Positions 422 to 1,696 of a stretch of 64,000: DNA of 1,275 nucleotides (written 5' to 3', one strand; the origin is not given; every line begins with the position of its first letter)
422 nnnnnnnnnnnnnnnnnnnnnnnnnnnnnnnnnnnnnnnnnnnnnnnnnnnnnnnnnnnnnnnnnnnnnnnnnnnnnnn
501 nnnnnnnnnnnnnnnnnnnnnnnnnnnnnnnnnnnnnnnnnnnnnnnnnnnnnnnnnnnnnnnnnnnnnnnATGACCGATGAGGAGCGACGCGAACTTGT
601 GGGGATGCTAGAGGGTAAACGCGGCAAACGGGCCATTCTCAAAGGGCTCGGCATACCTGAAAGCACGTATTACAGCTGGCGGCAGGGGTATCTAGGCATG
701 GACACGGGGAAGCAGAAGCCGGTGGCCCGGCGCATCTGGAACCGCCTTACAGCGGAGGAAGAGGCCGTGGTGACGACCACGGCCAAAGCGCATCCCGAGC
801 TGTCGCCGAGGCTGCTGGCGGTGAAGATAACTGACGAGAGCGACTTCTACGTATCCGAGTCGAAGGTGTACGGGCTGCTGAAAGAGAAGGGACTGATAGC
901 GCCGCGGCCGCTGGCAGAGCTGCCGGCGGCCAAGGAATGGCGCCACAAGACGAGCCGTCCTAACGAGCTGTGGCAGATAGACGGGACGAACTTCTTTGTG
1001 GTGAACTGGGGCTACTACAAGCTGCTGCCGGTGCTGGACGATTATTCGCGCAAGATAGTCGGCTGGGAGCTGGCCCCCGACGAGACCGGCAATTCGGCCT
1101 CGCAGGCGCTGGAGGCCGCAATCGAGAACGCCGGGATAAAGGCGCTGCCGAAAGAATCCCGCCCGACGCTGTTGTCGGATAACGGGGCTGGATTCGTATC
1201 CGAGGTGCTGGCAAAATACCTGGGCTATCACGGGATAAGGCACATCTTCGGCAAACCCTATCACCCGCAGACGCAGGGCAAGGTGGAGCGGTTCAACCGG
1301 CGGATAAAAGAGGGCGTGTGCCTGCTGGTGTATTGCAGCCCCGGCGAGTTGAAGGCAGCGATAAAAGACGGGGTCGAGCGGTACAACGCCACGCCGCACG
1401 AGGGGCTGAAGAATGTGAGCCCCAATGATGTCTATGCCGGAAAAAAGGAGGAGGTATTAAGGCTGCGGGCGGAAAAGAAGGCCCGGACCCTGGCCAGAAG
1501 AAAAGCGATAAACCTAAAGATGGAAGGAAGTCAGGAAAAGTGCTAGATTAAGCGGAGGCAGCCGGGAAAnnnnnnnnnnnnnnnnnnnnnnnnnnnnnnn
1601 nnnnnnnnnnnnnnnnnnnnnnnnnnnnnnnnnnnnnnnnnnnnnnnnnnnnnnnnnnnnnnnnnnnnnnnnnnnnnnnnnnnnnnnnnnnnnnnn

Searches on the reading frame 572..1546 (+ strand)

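Call 59: search_protein_families(library=pfam, proteins=[window:572-1546:+], max_evalue=0.001)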
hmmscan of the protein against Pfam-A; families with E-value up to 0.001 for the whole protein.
window:572-1546:+ (324 aa): 4 families
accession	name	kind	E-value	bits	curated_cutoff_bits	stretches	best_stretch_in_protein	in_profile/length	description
PF00665.32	rve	-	8.4e-21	74.6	32.6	1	128-232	2-102/102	Integrase core domain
PF13683.12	rve_3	-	6.8e-10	39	26.5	1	220-284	1-67/67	Integrase core domain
PF13565.12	HTH_32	-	1.4e-06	29.1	33.7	1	32-103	1-73/73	Homeodomain-like domain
PF24764.1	rva_4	-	0.00017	21.8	26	1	127-249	4-116/194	Integrase core domain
